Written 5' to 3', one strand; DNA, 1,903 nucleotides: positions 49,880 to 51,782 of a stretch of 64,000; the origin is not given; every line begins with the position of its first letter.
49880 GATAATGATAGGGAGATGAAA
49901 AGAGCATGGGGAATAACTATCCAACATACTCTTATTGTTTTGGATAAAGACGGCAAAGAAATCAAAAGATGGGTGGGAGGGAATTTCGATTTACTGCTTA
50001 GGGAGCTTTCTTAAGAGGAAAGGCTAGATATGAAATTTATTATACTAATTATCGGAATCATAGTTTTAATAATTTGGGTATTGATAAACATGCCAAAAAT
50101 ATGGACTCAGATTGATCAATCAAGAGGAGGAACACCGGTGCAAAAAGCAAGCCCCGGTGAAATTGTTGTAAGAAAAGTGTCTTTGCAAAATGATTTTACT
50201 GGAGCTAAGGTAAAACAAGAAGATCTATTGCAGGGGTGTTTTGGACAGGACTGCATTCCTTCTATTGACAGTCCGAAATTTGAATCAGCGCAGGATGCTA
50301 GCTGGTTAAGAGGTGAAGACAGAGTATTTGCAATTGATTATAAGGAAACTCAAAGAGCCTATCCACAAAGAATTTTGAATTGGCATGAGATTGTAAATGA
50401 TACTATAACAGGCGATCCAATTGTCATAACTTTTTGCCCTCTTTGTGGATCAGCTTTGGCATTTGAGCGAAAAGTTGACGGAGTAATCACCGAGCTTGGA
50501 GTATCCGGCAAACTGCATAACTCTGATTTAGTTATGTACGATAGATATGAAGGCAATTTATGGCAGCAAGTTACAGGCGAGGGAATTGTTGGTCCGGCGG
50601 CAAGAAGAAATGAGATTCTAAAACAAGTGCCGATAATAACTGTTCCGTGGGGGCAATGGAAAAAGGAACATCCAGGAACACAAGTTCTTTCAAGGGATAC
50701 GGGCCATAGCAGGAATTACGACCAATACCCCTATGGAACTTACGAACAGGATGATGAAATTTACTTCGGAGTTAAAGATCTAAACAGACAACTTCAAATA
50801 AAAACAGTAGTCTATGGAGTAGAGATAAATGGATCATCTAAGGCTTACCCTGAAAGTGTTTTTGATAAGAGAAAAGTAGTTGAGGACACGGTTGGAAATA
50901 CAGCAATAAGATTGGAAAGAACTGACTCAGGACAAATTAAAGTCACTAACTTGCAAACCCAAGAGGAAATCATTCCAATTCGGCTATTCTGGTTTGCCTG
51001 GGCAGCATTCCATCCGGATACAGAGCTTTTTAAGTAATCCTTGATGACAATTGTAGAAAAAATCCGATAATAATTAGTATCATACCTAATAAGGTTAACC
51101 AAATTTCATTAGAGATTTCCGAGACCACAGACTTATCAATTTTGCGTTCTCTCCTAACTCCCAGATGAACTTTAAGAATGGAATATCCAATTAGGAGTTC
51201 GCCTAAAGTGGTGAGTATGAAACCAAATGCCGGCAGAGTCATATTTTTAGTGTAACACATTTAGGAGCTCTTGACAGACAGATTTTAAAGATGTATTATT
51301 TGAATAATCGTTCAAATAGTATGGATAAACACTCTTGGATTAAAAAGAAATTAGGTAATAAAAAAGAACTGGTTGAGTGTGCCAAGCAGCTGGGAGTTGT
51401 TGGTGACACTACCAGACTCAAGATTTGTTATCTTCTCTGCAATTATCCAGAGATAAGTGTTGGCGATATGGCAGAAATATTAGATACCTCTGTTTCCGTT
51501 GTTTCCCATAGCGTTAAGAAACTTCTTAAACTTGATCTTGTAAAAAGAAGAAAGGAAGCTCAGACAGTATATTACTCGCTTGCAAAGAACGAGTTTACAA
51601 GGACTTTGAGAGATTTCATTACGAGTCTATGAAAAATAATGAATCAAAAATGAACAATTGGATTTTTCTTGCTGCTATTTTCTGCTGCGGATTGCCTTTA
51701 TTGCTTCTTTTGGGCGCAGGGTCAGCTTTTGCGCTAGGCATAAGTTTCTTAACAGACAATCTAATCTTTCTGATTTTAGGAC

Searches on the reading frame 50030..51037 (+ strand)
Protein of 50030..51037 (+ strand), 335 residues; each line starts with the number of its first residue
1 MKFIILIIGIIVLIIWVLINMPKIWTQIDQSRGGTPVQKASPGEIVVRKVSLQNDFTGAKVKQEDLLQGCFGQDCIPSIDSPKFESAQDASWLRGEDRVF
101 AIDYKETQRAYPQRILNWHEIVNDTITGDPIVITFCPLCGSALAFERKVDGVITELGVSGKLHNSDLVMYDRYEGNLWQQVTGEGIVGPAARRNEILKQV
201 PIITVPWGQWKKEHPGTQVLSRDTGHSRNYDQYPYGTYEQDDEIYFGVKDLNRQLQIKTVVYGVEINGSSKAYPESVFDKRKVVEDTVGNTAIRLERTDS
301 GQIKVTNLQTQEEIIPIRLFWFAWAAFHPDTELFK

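Call 7: search_protein_families(library=pfam, proteins=[window:50030-51037:+], max_evalue=0.01)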
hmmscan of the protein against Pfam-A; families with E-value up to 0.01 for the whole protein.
window:50030-51037:+ (335 aa): 1 family
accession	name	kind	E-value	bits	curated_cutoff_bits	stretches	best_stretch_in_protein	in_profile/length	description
PF11376.13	DUF3179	-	7.7e-89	298.4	27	1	73-331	1-292/292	Protein of unknown function (DUF3179)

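Call 20: search_protein_families(library=ncbifam, proteins=[window:50030-51037:+], max_evalue=0.001)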
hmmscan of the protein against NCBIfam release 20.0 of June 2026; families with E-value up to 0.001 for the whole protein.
window:50030-51037:+ (335 aa): 0 families

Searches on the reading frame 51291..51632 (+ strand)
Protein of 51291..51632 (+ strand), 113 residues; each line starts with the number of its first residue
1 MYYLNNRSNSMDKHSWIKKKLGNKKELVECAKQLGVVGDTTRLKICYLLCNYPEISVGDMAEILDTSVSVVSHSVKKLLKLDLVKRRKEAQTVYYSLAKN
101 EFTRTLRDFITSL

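Call 7: search_protein_families(library=pfam, proteins=[window:51291-51632:+], max_evalue=0.01)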
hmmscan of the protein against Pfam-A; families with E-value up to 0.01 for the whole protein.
window:51291-51632:+ (113 aa): 7 families
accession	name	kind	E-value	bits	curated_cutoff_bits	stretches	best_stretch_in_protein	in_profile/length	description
PF01022.26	HTH_5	-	8.5e-09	35.6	22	1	39-85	1-46/47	Bacterial regulatory protein, arsR family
PF12802.13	MarR_2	-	1e-05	26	27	1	49-90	14-56/61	MarR family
PF13412.12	HTH_24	-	1.9e-05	24.6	21.9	1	39-85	2-48/48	Winged helix-turn-helix DNA-binding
PF01047.28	MarR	-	3.2e-05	24.2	24.6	1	42-88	5-51/59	MarR family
PF12840.13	HTH_20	-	3.5e-05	24.1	27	1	39-86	3-50/51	Helix-turn-helix domain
PF25212.1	HVO_A0114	-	0.00021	21.4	27.6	1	40-92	22-74/84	HVO_A0114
PF01978.25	TrmB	-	0.0047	17.2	25.6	1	48-95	17-63/68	Sugar-specific transcriptional regulator TrmB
